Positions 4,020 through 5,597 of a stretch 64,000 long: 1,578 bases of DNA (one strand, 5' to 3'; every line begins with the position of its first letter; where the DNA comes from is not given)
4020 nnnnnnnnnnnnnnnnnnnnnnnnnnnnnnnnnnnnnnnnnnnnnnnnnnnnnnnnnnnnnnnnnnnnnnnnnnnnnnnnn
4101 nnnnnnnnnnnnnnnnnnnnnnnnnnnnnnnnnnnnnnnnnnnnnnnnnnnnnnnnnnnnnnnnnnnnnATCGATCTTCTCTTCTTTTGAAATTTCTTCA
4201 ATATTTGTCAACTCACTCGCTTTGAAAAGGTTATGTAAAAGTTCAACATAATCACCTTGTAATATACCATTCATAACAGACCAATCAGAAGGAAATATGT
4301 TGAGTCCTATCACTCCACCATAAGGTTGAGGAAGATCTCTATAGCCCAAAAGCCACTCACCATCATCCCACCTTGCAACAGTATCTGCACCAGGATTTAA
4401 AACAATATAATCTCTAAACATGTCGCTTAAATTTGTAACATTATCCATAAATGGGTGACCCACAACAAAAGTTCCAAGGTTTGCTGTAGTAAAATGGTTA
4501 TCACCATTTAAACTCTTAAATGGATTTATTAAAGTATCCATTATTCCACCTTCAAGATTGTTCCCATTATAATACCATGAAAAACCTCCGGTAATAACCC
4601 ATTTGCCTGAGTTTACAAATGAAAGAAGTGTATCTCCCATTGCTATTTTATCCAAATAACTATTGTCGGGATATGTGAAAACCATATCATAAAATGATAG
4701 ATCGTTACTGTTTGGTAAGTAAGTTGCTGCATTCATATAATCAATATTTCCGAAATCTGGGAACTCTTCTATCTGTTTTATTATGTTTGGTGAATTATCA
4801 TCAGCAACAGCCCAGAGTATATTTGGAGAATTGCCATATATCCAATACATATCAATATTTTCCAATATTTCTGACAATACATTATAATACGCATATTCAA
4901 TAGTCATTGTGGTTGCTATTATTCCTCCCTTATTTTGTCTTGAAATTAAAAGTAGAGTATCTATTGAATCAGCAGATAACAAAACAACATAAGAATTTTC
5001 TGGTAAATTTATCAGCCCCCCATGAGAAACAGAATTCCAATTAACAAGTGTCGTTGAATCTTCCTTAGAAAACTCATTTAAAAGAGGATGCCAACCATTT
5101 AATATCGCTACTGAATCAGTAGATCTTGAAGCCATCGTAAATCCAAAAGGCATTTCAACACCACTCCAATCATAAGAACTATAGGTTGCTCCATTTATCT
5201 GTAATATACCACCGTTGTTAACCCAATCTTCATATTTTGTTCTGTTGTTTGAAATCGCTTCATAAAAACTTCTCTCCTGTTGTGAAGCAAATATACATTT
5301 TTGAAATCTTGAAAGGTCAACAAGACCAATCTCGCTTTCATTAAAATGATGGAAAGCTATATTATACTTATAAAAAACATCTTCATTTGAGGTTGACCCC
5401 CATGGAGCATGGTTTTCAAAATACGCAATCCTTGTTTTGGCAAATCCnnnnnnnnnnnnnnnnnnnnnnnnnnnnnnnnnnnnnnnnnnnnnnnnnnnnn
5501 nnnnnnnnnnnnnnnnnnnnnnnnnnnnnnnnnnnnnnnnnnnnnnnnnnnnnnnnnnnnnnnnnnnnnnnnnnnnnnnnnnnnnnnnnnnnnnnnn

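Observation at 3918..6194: T9SS-type C-terminal sorting domain on a 758-aa secreted protein of unknown function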

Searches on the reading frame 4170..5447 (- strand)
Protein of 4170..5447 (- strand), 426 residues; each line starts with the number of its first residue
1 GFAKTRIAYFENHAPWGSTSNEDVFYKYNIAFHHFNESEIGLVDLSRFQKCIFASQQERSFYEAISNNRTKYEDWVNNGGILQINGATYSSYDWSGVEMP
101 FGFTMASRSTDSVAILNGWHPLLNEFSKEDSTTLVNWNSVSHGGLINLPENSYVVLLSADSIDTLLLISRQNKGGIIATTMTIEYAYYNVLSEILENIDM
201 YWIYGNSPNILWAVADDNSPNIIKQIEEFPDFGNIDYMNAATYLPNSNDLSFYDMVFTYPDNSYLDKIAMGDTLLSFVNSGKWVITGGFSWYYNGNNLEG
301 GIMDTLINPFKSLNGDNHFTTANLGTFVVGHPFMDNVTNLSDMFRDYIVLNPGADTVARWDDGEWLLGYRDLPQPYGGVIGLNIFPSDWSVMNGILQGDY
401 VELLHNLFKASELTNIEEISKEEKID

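Call 34: find_homologous_proteins(query=A2, max_evalue=0.01)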
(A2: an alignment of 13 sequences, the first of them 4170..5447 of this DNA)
Query A2 (13 sequences) (426 aa, profile of the alignment): 4 proteins with E <= 0.01 among 4944 candidates.
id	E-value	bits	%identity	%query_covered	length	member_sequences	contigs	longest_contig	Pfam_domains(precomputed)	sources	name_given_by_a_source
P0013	2.1e-143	496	40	100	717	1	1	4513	-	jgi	jgi:hypothetical protein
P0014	3.2e-139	482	41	100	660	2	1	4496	PF18962.8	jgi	-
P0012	8.4e-138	478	41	69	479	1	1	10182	-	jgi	-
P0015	3.5e-120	420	48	65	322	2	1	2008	-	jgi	-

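Call 35: search_solved_structures(query=A2, max_evalue=10, show_alignments=2)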
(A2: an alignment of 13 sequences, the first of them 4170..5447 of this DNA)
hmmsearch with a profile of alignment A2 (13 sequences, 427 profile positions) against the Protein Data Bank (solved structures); distinct sequences matched with E-value up to 10: 1.
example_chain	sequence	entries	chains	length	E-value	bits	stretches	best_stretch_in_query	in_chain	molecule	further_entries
8bif_A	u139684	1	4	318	0.087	14.7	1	203-264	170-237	methyltransferase Plu4892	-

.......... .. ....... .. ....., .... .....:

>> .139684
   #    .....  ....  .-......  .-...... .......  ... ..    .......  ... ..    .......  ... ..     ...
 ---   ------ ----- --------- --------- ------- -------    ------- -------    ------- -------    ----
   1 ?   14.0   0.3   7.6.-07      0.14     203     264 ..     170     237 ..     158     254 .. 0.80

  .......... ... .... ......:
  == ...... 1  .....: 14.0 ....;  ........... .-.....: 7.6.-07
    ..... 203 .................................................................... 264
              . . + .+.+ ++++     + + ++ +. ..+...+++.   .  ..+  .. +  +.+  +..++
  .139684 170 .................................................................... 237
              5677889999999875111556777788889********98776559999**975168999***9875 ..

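Call 45: search_protein_representatives(alignment_id=A2)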
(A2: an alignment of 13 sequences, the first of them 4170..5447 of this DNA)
Query: 13 sequences, 427 profile positions. Proteins with E-value up to 0.001 (for the whole library): 3450; up to 1e-10: 1742; up to 1e-30: 254. The best 150 are listed.
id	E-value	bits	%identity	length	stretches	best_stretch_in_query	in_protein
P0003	1.8e-220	748.4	-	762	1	1-425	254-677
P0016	2.0e-183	626.3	-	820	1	1-418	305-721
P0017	7.7e-179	611.2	-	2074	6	207-370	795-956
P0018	1.9e-162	557.2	-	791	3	209-411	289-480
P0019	3.5e-157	539.9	-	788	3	7-207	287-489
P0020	2.2e-143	494.4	-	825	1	2-417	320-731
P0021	1.8e-121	422.2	-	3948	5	6-201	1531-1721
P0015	1.1e-120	419.6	-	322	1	148-426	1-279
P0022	4.6e-111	387.9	-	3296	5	5-209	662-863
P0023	1.4e-106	373.2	-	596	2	207-411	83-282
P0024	4.2e-98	345.2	-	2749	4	211-387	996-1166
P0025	3.4e-96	338.9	-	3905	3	5-201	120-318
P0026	2.4e-89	316.4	-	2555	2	7-201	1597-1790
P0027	2.6e-89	316.3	-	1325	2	6-211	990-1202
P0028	1.3e-86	307.4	-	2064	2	3-203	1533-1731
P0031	1.4e-76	274.3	-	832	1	5-409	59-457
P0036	5.5e-67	242.7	-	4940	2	4-200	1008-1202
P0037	2.8e-64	233.8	-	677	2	6-202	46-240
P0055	1.0e-55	205.5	-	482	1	6-201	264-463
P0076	8.3e-50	186.1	-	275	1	7-202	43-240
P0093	1.4e-45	172.2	-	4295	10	221-412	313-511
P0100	4.0e-44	167.4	-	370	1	4-201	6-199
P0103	6.7e-44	166.6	-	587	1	7-201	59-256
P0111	1.9e-43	165.2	-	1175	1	3-213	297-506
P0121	2.9e-42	161.2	-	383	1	3-202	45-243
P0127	2.8e-41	158.0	-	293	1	6-201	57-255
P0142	6.5e-40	153.5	-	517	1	5-198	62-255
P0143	6.8e-40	153.4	-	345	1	6-206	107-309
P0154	8.1e-39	149.9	-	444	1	6-210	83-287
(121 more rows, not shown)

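Call 47: search_protein_families(library=pfam, proteins=[P0017, P0027, P0031, P0037, P0055, P0076, P0100, P0121, P0142, P0111], max_evalue=0.001)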
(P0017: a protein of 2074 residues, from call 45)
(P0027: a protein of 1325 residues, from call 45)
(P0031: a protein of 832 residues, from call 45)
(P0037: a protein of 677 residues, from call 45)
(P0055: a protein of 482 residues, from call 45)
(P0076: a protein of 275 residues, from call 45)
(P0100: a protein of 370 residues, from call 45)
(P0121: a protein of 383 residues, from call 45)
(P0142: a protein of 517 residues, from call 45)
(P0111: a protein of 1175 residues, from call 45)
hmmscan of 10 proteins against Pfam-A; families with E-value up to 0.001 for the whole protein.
P0017 (2074 aa): 3 families
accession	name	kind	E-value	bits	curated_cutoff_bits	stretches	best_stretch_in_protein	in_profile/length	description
PF08532.16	Glyco_hydro_42M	-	3.7e-11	43.4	25.8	0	1095-1137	54-94/207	Beta-galactosidase trimerisation domain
PF14339.12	DUF4394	-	2.5e-07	30.7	29.6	0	1538-1609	35-104/230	Domain of unknown function (DUF4394)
PF22369.2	GLMA_2nd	-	4.6e-06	26.8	27.7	0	1685-1725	44-82/138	GLMA-like, second domain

P0027 (1325 aa): 1 family
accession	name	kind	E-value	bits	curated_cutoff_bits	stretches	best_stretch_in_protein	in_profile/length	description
PF10342.15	Kre9_KNH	-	6.1e-17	62.6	24.6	2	1199-1283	2-94/94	Kre9/KNH-like N-terminal Ig-like domain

P0031 (832 aa): 1 family
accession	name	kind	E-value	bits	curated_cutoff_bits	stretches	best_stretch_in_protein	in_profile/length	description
PF14339.12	DUF4394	-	2.6e-10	40.5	29.6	1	590-669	25-106/230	Domain of unknown function (DUF4394)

P0037 (677 aa): 1 family
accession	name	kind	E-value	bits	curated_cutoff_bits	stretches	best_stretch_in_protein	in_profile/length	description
PF17957.7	Big_7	-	0.00044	21.3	24.1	0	563-602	15-47/70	Bacterial Ig domain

P0055 (482 aa): 0 families

P0076 (275 aa): 0 families

P0100 (370 aa): 0 families

P0121 (383 aa): 0 families

P0142 (517 aa): 0 families

P0111 (1175 aa): 2 families
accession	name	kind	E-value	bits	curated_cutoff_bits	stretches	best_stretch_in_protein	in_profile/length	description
PF25470.1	DUF7901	-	7.1e-79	265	24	4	871-1088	2-205/205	Domain of unknown function (DUF7901)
PF01483.27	P_proprotein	-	7.8e-06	26.3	21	1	595-696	2-86/86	Proprotein convertase P-domain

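Call 48: predict_structure(alignment_id=A2)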
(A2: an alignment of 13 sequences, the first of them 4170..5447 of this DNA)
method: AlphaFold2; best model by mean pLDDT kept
length: 426 residues; sequences in the alignment: 13
mean_pLDDT: 70.7   pTM: 0.75
mean pLDDT of the five models: 70.7, 66.1, 62.7, 56.4, 50.8
residues with pLDDT >= 90: 54; 70-90: 209; 50-70: 94; < 50: 69
segments of 3 or more residues with pLDDT < 50: 1-3, 110-122, 124-141, 157-161, 316-318, 320-323, 386-395, 415-426
pLDDT, mean of each block of 10 residues (from residue 1): 66 70 80 91 88 88 94 91 78 82 75 40 40 40 71 57 70 84 63 71 77 66 70 75 75 80 79 90 77 67 84 53 54 75 62 72 75 84 59 56 83 43 24
secondary structure, 60 per line:
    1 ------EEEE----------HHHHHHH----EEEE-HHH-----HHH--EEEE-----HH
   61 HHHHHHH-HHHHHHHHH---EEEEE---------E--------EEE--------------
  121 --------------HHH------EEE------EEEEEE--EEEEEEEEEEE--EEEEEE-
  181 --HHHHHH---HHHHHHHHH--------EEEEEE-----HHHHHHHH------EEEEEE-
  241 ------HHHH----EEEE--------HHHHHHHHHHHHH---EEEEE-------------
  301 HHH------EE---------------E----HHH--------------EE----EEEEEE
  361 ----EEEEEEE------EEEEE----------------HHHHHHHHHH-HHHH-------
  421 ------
elements in order: E7-10 H21-27 E32-35 E50-53 H59-67 H69-77 E81-85 E104-106 E144-146 E153-158 E161-171 E174-179 H183-188 H192-200 E209-214 H220-227 E234-239 H247-250 E255-258 H267-279 E283-287 E355-360 E365-371 E378-382 H399-408 H410-413

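Call 51: fold_search(model_id=the predicted structure, library=pdb)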
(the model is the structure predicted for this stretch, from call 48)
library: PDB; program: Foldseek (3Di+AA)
matches with E <= 10: 986; with E <= 0.001: 70
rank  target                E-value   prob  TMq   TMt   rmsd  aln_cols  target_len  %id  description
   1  2gk3_E                1.1e-07  1.00  0.30  0.48   8.1       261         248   13  Cytoplasmic Protein STM3548 from Salmonella typhimurium (released 2006-05-02)
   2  2gk3_A                5.1e-07  1.00  0.39  0.63   4.4       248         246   16  Cytoplasmic Protein STM3548 from Salmonella typhimurium (released 2006-05-02)
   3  5xb7_E                8.8e-07  1.00  0.33  0.21  14.8       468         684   10  GH42 alpha-L-arabinopyranosidase from Bifidobacterium animalis subsp. lactis Bl-04 (released 2017-11-01)
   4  3soz_A                1.1e-06  1.00  0.28  0.45   8.6       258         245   13  Cytoplasmic Protein STM1381 from Salmonella typhimurium LT2 (released 2011-08-03)
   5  5xb7_A                1.8e-06  1.00  0.34  0.22  14.8       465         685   11  GH42 alpha-L-arabinopyranosidase from Bifidobacterium animalis subsp. lactis Bl-04 (released 2017-11-01)
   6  5xb7_C                4.4e-06  1.00  0.33  0.21  15.2       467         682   10  GH42 alpha-L-arabinopyranosidase from Bifidobacterium animalis subsp. lactis Bl-04 (released 2017-11-01)
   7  5xb7_D                4.7e-06  1.00  0.33  0.22  14.9       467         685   10  GH42 alpha-L-arabinopyranosidase from Bifidobacterium animalis subsp. lactis Bl-04 (released 2017-11-01)
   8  5xb7_F                7.1e-06  1.00  0.32  0.21  14.9       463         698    9  GH42 alpha-L-arabinopyranosidase from Bifidobacterium animalis subsp. lactis Bl-04 (released 2017-11-01)
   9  5xb7_B                8.5e-06  1.00  0.34  0.22  11.5       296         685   11  GH42 alpha-L-arabinopyranosidase from Bifidobacterium animalis subsp. lactis Bl-04 (released 2017-11-01)
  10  7bob_B                1.6e-05  1.00  0.26  0.21   7.7       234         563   11  Exo-beta-1,4-mannosidase Op5Man5 from Opitutaceae bacterium strain TAV5 (released 2021-07-14)
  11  8ccy                  1.6e-05  1.00  0.29  0.18  18.9       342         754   10  Human heparan sulfate N-deacetylase-N-sulfotransferase 1 in complex with calcium and 3'-phosphoadenosine-5'-phosphosulfa (released 2024-02-07)
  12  7bob_C                1.9e-05  1.00  0.27  0.21   7.5       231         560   10  Exo-beta-1,4-mannosidase Op5Man5 from Opitutaceae bacterium strain TAV5 (released 2021-07-14)
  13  7bob_A                4.0e-05  1.00  0.27  0.21   7.5       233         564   11  Exo-beta-1,4-mannosidase Op5Man5 from Opitutaceae bacterium strain TAV5 (released 2021-07-14)
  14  8aa2_G                4.6e-05  1.00  0.30  0.29  10.8       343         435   11  Inactive levan utilisation machinery (utilisome) in the presence of levan fructo-oligosaccharides DP 15-25 (released 2023-06-07)
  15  7vkz_B                7.4e-05  1.00  0.33  0.21  12.6       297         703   10  The complex structure of beta-1,2-glucosyltransferase from Ignavibacterium album with 1-Deoxynojirimycin (released 2022-03-09)
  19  3fij_A                1.2e-04  1.00  0.28  0.48   9.1       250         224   14  Crystal structure of a uncharacterized protein lin1909 (released 2009-01-13)
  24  1o1y                  1.6e-04  1.00  0.26  0.43   9.4       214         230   14  Crystal structure of a glutamine amidotransferase (tm1158) from thermotoga maritima at 1.70 A resolution (released 2003-03-11)
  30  3fij_B                1.9e-04  1.00  0.27  0.47   9.3       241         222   10  Crystal structure of a uncharacterized protein lin1909 (released 2009-01-13)
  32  3fij_D                2.0e-04  1.00  0.28  0.48   9.9       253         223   13  Crystal structure of a uncharacterized protein lin1909 (released 2009-01-13)
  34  3rht_A                2.2e-04  1.00  0.34  0.53   5.9       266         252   14  Crystal structure of type 1 glutamine amidotransferase (GATase1)-like protein from Planctomyces limnophilus (released 2011-04-27)
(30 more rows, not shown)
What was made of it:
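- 4830..5432 (-): GATase1-like module A (residues ~255-455), ThuA/DUF4350-like, no Cys nucleophile. Foldseek hits to 2gk3, the GH42 middle domain, 3rht and 1o1y (call 51).
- On Non-catalytic GATase1-like ectodomains (ThuA / DUF4350 / ABC_transp_aux-GldG / GH42M): Foldseek of the middle-region model hits 2gk3, 5xb7 (GH42), 3rht, 3fij and 1o1y (call 51).
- Closest known: DUF4350 / arCOG01314, GldG. Same: Same fold (call 51).
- Closest known: STM3548. Same: Best single structural match to a module: TMt 0.63, rmsd 4.4 A (call 51).
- Tried and rejected: I therefore modelled the middle region separately (calls 48, 51).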

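Call 52: list_cluster_members(proteins=[P0017, P0021, P0022, P0036, P0093, P0031, P0076, P0100, P0111, P0016])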
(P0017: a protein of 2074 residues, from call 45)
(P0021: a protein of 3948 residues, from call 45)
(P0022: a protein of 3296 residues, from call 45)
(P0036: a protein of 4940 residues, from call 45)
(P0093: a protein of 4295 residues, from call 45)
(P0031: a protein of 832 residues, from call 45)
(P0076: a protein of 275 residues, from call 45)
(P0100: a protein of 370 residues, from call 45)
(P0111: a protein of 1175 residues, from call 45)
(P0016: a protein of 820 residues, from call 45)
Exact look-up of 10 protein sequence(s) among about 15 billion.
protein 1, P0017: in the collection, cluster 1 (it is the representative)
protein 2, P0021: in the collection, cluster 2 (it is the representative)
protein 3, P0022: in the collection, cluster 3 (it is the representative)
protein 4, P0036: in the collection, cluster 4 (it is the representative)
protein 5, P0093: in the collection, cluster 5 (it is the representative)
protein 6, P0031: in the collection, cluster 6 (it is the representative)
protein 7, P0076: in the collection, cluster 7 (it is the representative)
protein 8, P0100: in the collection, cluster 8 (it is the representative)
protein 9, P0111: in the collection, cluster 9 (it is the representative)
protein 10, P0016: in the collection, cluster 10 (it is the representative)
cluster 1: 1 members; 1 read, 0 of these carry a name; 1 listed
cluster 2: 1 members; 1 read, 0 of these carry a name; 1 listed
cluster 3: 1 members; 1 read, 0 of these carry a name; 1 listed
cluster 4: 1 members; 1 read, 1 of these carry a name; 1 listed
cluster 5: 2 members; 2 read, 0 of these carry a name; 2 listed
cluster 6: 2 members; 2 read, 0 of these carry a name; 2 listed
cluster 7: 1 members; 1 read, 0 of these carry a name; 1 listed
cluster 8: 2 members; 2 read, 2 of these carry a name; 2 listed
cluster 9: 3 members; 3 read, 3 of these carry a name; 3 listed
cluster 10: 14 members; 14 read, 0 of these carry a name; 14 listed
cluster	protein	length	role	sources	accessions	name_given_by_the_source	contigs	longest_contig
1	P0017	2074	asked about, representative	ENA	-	-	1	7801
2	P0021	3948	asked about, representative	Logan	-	-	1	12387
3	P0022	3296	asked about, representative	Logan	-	-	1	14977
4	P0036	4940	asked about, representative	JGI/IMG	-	uncharacterized membrane protein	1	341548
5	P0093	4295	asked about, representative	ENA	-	-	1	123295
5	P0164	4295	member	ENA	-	-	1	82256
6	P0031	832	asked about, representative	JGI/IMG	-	-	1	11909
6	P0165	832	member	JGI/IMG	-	-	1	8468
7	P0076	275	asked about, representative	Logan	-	-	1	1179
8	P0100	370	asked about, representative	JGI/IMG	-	hypothetical protein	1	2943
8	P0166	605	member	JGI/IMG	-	hypothetical protein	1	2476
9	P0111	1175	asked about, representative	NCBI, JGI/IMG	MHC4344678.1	MAG: DUF7901 domain-containing protein [Planctomycetota bacterium] | subtilisin-like proprotein convertase family protein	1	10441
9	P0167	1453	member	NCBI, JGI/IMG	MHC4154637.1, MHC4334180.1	MAG: DUF7901 domain-containing protein [Planctomycetota bacterium] | subtilisin-like proprotein convertase family protein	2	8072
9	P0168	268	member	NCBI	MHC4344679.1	MAG: DUF7901 domain-containing protein [Planctomycetota bacterium]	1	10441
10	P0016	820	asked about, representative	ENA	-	-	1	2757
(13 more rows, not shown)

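Call 78: search_protein_families(library=pfam, alignment_id=A4, max_evalue=0.01)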
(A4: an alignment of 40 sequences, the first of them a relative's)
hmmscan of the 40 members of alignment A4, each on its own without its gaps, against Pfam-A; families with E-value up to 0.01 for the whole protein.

A. member 1, P0023 (596 aa): 3 families
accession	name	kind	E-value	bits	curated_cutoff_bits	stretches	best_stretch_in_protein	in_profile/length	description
PF13860.13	FlgD_ig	-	8.9e-09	35.7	27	1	532-583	24-75/79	FlgD Ig-like domain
PF18962.6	Por_Secre_tail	-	5.9e-05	23.7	27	1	514-593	3-74/75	Secretion system C-terminal sorting domain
PF13585.12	CHU_C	-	0.00058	20.4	27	1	532-585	28-75/86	CHU_C Type IX secretion signal domain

B. families by the number of members that match (of 40 scanned): 20 families
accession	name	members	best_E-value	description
PF18962.6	Por_Secre_tail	9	1.7e-10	Secretion system C-terminal sorting domain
PF13860.13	FlgD_ig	8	2e-11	FlgD Ig-like domain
PF06283.17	ThuA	6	0.00011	Trehalose utilisation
PF13585.12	CHU_C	3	0.00011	CHU_C Type IX secretion signal domain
PF14258.12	DUF4350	2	4.6e-10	Domain of unknown function (DUF4350)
PF07705.17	CARDB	2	1.4e-07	CARDB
PF06119.19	NIDO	2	2.3e-05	Nidogen-like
PF00404.24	Dockerin_1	2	0.00095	Dockerin type I domain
PF08532.16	Glyco_hydro_42M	2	0.0039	Beta-galactosidase trimerisation domain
PF02412.23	TSP_3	1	7.4e-12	Thrombospondin type 3 repeat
PF09822.16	ABC_transp_aux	1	5.2e-06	ABC-type uncharacterized transport system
PF13240.11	Zn_Ribbon_1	1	0.00025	zinc-ribbon domain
PF17957.7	Big_7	1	0.00044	Bacterial Ig domain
PF22184.2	CBM_56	1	0.0011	Carbohydrate binding module family 56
PF17101.10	Stealth_CR1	1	0.0017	Stealth protein CR1, conserved region 1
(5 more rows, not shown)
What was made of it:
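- Among 40 small carriers, 9 have Por_Secre_tail and 8 FlgD_ig tails, and others have dockerin, CARDB, TSP3 or CBM56 (call 78).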

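Call 84: find_homologous_proteins(query=A5, max_evalue=0.00001)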
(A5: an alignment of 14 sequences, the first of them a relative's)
Query A5 (14 sequences) (275 aa, profile of the alignment): 49 proteins with E <= 0.00001 among 8000 candidates.
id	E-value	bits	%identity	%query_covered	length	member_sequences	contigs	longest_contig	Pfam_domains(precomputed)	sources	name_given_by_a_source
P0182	2.2e-159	549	48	73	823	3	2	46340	PF13860.13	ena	-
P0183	4.0e-133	462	45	79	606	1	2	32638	-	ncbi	-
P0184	7.9e-131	455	44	74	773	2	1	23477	-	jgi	jgi:hypothetical protein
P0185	8.3e-126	438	44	75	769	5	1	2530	-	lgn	-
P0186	7.9e-124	432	43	75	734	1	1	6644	-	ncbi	ncbi:MAG: hypothetical protein ACFFD8_06540 [Candidatus Thorarchaeota archaeon]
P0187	8.0e-124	432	44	73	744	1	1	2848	-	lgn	-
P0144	4.0e-112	393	51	79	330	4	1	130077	-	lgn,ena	-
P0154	1.2e-111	392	39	84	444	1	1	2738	-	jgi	jgi:hypothetical protein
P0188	8.0e-108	379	73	80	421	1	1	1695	-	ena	-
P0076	4.1e-107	377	100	100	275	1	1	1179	-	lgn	-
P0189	8.0e-107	376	62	84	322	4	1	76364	-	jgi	-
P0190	1.7e-105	371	73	88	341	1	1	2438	-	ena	-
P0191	3.5e-105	370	48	87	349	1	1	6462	-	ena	-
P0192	3.5e-104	367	53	73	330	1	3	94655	-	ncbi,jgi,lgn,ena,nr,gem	ncbi:MAG TPA: hypothetical protein PK718_07140 [Candidatus Methanofastidiosa archaeon]|nr:hypothetic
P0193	7.7e-104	366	72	86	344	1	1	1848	-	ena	-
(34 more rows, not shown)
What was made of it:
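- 4830..5432 (-): Relatives carry ThuA/DUF4350/ABC_transp_aux tags (calls 78, 84).
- Closest known: DUF4350 / arCOG01314, GldG. Same: Relatives of the modules carry these Pfam tags (calls 78, 84).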
